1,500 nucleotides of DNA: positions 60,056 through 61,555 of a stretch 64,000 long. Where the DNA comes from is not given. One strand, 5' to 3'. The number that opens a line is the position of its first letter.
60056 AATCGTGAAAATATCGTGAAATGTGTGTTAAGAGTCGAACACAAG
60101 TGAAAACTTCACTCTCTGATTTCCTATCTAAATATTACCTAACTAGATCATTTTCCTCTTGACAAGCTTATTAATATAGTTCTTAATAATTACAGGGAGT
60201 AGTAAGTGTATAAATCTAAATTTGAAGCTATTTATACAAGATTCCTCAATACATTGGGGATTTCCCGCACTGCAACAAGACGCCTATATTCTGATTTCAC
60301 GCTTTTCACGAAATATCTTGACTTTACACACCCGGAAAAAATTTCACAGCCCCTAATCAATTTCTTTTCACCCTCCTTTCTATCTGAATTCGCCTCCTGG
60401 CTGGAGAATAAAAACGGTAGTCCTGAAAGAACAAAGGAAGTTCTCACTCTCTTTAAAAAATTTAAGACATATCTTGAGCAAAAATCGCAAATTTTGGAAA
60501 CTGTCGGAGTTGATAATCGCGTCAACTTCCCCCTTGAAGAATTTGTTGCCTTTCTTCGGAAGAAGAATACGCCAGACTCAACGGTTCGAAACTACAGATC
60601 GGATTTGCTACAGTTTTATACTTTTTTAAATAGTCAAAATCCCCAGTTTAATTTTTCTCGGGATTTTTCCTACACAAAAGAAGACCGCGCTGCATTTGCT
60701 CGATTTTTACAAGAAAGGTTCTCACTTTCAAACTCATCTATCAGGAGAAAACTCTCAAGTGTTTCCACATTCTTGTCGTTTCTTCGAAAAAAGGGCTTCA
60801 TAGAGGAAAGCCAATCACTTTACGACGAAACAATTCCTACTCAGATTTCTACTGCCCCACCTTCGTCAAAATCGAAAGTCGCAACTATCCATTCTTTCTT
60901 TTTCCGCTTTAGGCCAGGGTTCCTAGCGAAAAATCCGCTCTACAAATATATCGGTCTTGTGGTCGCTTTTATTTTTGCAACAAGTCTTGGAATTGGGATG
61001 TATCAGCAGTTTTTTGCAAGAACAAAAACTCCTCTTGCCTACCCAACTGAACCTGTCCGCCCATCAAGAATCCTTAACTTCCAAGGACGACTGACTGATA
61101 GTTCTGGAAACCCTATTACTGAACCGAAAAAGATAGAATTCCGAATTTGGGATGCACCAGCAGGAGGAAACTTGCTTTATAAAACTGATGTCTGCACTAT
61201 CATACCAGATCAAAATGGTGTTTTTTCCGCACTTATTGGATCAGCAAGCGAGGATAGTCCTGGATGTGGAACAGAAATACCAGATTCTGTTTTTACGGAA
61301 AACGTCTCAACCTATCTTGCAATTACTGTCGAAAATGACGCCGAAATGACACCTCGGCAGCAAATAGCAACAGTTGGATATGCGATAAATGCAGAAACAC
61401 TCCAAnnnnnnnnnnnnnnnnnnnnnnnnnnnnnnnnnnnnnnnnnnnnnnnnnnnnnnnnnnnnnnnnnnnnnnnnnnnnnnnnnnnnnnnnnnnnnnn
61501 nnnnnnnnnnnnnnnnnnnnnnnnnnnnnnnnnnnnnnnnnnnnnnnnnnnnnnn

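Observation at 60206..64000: GTG-initiated giant gene missed by the ORF track: tandem recombinase-type SAM domains fused to a TM helix and a >2-kb collagen-like repeat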

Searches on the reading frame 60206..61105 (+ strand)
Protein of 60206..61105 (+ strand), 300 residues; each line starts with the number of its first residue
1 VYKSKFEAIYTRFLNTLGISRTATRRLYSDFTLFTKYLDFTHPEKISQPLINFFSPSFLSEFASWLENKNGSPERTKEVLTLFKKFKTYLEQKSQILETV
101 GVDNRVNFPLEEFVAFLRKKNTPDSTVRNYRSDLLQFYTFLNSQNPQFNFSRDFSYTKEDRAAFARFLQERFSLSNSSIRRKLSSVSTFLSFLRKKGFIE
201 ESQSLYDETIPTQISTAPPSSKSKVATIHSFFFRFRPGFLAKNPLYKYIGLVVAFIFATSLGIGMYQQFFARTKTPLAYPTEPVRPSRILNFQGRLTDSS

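Call 24: predict_structure(alignment_id=A2)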
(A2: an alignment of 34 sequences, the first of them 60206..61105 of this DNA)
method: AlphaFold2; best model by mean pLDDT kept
length: 300 residues; sequences in the alignment: 34
mean_pLDDT: 83.4   pTM: 0.50
mean pLDDT of the five models: 83.4, 82.7, 82.6, 81.5, 81.5
residues with pLDDT >= 90: 180; 70-90: 53; 50-70: 40; < 50: 27
segments of 3 or more residues with pLDDT < 50: 99-104, 215-217, 219-230, 232-236
pLDDT, mean of each block of 10 residues (from residue 1): 84 94 95 95 88 95 96 96 96 70 61 95 96 95 88 90 97 96 96 93 62 49 45 49 78 96 93 68 72 73
secondary structure, 60 per line:
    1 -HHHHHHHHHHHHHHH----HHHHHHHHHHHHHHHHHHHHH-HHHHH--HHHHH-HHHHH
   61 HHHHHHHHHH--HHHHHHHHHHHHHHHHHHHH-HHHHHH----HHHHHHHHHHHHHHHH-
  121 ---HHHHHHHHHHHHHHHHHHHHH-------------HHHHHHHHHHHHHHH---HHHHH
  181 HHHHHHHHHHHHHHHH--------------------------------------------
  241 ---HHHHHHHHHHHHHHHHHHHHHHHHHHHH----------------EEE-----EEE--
elements in order: H2-16 H21-41 H43-47 H50-54 H56-70 H73-92 H94-99 H104-119 H124-144 H158-172 H176-196 H244-271 E288-290 E296-298

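Call 27: fold_search(model_id=the predicted structure, library=pdb)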
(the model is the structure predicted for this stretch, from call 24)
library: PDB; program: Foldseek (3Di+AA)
matches with E <= 10: 66; with E <= 0.001: 0
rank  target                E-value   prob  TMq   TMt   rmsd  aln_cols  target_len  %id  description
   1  3nrw                  7.8e-02  1.00  0.28  0.73   2.4        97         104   13  Crystal Structure of the N-terminal domain of Phage integrase/site-specific recombinase (tnp) from Haloarcula marismortu (released 2010-08-25)
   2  2key_MODEL_1_A        4.6e-01  0.87  0.23  0.52   4.8       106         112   14  Solution NMR structure of a domain from a putative phage integrase protein BF2284 from Bacteroides fragilis, N (released 2009-04-14)
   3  5hxy_D                6.0e-01  0.97  0.23  0.25   6.5       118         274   19  Crystal structure of XerA recombinase (released 2017-02-01)
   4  2a3v_B                7.4e-01  0.92  0.20  0.19   4.1        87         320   17  Structural basis for broad DNA-specificity in integron recombination (released 2006-05-02)
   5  2kiw_MODEL_1_A        7.4e-01  0.84  0.24  0.56   5.8       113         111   11  Solution NMR structure of the domain N-terminal to the integrase domain of SH1003 from Staphylococcus haemolyt (released 2009-07-07)
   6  6emz_A                8.7e-01  0.80  0.22  0.21   4.4        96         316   14  Structure of the Tn1549 transposon Integrase (aa 82-397, R225K) in complex with circular intermediate DNA (CI5-DNA) (released 2018-04-04)
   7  2vkh_B                1.1e+00  0.12  0.11  0.07  13.2       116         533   11  CRYSTAL STRUCTURE OF THE CATALYTIC DOMAIN OF LETHAL TOXIN FROM CLOSTRIDIUM SORDELLII IN COMPLEX WITH UDP-GLC AND CALCI (released 2008-03-18)
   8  6en2_A                1.2e+00  0.69  0.22  0.21   4.4        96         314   14  Structure of the Tn1549 transposon Integrase (aa 82-397, R225K) in complex with a circular intermediate DNA (CI6b-DNA) (released 2018-04-04)
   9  7n9s_A                1.2e+00  0.12  0.10  0.02  15.1       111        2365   14  TcdB and frizzled-2 CRD complex (released 2022-03-02)
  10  5jxd                  1.6e+00  0.11  0.14  0.22  17.3       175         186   19  Crystal structure of murine Tnfaip8 C165S mutant (released 2017-06-28)
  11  8jb5                  1.7e+00  0.08  0.11  0.02  16.2       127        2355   13  The cryo-EM structure of Paeniclostridium sordellii lethal toxin (TcsL) (released 2023-12-13)
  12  2vkh_C                2.1e+00  0.04  0.12  0.08  20.2       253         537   11  CRYSTAL STRUCTURE OF THE CATALYTIC DOMAIN OF LETHAL TOXIN FROM CLOSTRIDIUM SORDELLII IN COMPLEX WITH UDP-GLC AND CALCI (released 2008-03-18)
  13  9lni                  2.2e+00  0.08  0.15  0.19  16.4       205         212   14  Crystal structure of the de novo designed protein ZZ1 (released 2025-06-04)
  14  4wa8_A                3.0e+00  0.23  0.12  0.12   3.3        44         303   25  Methanopyrus Kandleri FEN-1 nuclease (released 2014-11-12)
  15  9i05_Xh               3.2e+00  0.04  0.14  0.11  18.8       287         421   13  Cryo-EM structure of the large subunit of the mitochondrial ribosome from Toxoplasma gondii (released 2025-06-11)
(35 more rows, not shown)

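Call 44: search_solved_structures(query=A2, max_evalue=1, show_alignments=3)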
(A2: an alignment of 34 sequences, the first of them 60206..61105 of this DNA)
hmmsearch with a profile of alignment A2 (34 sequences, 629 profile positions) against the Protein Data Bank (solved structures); distinct sequences matched with E-value up to 1: 7.
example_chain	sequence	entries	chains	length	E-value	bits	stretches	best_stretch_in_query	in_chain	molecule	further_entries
9i5v_14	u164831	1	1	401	1.6e-08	37.1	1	19-130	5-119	Ribosome-associated translation inhibitor RaiA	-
2key_A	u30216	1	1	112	1.3e-05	27.6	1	37-113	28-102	Putative phage integrase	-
5hxy_A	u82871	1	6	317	0.0067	18.6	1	16-85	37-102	Tyrosine recombinase XerA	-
3nrw_A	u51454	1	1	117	0.01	18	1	31-107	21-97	Phage integrase/site-specific recombinase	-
1a0p_A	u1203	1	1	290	0.01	18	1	21-134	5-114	SITE-SPECIFIC RECOMBINASE XERD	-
6z0f_A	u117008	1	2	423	0.16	14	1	154-195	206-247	ESX secretion system protein YukC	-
9qks_C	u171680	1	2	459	0.24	13.4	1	154-195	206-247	ESX secretion system protein YukC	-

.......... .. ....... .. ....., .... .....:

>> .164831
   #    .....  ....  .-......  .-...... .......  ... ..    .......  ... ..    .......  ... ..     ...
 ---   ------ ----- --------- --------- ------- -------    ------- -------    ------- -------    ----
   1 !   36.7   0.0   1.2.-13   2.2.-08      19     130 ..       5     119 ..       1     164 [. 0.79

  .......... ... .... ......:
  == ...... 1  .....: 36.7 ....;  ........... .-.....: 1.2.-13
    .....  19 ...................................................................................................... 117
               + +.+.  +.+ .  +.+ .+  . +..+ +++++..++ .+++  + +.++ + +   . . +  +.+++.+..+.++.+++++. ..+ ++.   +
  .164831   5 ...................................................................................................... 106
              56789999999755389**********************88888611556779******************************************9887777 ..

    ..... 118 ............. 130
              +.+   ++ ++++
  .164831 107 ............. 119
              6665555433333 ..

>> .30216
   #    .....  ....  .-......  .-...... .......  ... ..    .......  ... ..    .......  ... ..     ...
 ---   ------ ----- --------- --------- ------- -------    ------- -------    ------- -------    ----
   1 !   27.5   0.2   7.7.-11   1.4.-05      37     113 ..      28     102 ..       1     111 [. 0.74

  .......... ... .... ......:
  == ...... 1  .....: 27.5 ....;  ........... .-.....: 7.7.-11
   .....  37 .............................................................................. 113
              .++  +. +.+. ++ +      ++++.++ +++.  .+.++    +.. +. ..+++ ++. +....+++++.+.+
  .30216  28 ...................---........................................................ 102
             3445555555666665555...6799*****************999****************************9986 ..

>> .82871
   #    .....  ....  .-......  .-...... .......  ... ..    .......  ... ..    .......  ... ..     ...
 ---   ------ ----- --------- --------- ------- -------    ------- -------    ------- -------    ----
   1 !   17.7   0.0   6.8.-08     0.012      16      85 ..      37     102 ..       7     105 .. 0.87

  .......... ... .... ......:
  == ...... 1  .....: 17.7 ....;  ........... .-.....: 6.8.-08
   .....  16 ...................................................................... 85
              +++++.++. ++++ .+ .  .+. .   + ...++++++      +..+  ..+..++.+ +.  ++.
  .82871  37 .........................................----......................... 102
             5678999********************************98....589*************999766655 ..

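Call 100: find_homologous_proteins(query=A7, max_evalue=0.00001)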
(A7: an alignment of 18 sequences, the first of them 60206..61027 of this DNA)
Query A7 (18 sequences) (274 aa, profile of the alignment): 230 proteins with E <= 0.00001 among 8000 candidates; the best 120 are listed.
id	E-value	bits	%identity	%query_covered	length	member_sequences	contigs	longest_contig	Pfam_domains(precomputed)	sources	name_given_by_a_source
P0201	1.1e-48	185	23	68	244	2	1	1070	PF13495.13,PF13102.13,PF02899.24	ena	-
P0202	2.9e-44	170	24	50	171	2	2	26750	PF13495.13,PF13102.13,PF02899.24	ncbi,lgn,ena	-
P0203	2.3e-43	167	20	50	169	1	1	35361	PF13495.13,PF13102.13,PF02899.24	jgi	-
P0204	4.3e-43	166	20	51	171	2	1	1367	PF13495.13,PF13102.13,PF02899.24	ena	-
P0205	9.2e-43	165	24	49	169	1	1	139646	PF13495.13,PF13102.13,PF02899.24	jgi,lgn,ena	-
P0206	1.2e-42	165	17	51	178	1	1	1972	PF13495.13,PF13102.13,PF02899.24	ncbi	-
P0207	1.5e-42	164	26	48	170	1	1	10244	PF13495.13,PF13102.13,PF02899.24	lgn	-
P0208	2.1e-42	164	21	50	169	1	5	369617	PF13495.13,PF13102.13,PF02899.24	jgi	jgi:site-specific recombinase XerD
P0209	2.6e-42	164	22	50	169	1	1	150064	PF13495.13,PF13102.13,PF02899.24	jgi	jgi:site-specific recombinase XerD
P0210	3.0e-42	163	27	48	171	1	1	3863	PF13495.13,PF02899.24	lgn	-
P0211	4.5e-42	163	21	50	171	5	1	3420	PF13495.13,PF13102.13,PF02899.24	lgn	-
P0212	4.5e-42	163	28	50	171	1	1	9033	PF13495.13,PF13102.13,PF02899.24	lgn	-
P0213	4.7e-42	163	23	50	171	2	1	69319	PF13495.13,PF13102.13,PF02899.24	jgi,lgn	jgi:site-specific recombinase XerD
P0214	5.8e-42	162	20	50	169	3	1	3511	PF13495.13,PF13102.13,PF02899.24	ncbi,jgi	jgi:site-specific recombinase XerD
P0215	6.0e-42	162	19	50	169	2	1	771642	PF13495.13,PF13102.13,PF02899.24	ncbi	-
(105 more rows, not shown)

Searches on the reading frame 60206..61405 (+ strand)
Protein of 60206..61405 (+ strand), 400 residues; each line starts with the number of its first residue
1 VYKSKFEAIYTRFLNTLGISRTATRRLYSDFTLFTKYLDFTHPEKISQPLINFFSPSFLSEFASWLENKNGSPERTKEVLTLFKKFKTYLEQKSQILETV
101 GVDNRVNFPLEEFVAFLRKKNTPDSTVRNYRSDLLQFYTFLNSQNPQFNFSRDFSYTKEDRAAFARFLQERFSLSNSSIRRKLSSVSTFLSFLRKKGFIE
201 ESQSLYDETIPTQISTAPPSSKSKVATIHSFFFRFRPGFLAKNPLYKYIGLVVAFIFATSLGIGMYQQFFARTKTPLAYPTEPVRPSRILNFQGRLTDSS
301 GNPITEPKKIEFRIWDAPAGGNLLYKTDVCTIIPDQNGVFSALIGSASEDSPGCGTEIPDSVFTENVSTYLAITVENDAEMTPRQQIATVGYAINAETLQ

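Call 91: search_protein_representatives(protein=window:60206-61405:+)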
Query: 400 residues. Proteins with E-value up to 0.001 (for the whole library): 9627; up to 1e-10: 1015; up to 1e-30: 283. The best 150 are listed.
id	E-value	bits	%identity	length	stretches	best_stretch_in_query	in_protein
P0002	3.0e-88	312.9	47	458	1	18-400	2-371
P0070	3.9e-81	289.5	55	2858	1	104-400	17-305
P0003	4.8e-78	279.3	46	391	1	69-400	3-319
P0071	2.6e-77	276.9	42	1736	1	5-400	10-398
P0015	1.1e-66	241.9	40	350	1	1-353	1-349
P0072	4.3e-64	233.4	47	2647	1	104-400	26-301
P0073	2.7e-62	227.5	38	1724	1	4-400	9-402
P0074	6.1e-60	219.7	39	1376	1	4-400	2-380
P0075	1.4e-58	215.3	39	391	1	4-399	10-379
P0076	9.0e-57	209.3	39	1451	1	4-399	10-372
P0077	3.1e-54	200.9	37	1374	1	5-400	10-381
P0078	4.1e-52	194.0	40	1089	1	112-400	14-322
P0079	4.0e-51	190.7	35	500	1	5-400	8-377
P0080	1.3e-50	189.0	45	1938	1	158-400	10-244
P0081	1.4e-50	188.9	36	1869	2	110-400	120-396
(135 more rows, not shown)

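Call 105: search_protein_families(library=pfam, proteins=[P0070, P0071], max_evalue=0.01)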
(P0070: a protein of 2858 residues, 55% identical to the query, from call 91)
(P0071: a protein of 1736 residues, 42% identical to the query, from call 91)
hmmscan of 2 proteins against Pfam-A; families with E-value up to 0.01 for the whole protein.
P0070 (2858 aa): 3 families
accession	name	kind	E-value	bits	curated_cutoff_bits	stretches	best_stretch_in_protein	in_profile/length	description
PF01391.23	Collagen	-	9.2e-139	451.8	27.2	3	676-731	2-57/60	Collagen triple helix repeat (20 copies)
PF02899.23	Phage_int_SAM_1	-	6.3e-05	23.6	22.3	1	29-96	8-79/83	Phage integrase, N-terminal SAM-like domain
PF13495.12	Phage_int_SAM_4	-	0.0074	17.1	27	0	26-99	6-81/85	Phage integrase, N-terminal SAM-like domain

P0071 (1736 aa): 3 families
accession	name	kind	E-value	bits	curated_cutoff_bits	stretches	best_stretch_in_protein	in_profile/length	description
PF02899.23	Phage_int_SAM_1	-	1.1e-09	38.9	22.3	1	114-197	1-79/83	Phage integrase, N-terminal SAM-like domain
PF01391.23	Collagen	-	5.2e-08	33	27.2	1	773-830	2-59/60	Collagen triple helix repeat (20 copies)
PF13495.12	Phage_int_SAM_4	-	0.0015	19.3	27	1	115-198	3-79/85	Phage integrase, N-terminal SAM-like domain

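Call 106: find_encoding_contigs(protein=P0070, flank=8000, max_places=3)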
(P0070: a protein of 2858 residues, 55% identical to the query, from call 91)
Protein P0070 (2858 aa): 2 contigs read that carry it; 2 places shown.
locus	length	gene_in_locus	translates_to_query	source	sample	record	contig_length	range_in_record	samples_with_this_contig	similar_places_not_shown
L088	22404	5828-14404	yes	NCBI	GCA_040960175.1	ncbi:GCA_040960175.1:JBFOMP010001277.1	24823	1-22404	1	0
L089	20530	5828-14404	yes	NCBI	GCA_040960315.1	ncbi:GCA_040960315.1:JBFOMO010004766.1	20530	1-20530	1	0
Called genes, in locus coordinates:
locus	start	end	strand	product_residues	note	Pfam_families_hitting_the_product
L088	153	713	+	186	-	-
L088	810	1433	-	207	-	PF00581:Rhodanese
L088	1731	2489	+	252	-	-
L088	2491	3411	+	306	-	-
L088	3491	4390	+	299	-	-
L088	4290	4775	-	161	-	PF09134:Invasin_D3 (weak), PF02369:Big_1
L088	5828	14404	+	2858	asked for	PF01391:Collagen (weak)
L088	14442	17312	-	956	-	-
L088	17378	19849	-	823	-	PF13385:Laminin_G_3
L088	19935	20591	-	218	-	-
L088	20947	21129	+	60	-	-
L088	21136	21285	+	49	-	-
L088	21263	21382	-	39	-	-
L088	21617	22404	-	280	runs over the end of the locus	-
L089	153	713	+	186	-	-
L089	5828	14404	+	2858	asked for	PF01391:Collagen (weak)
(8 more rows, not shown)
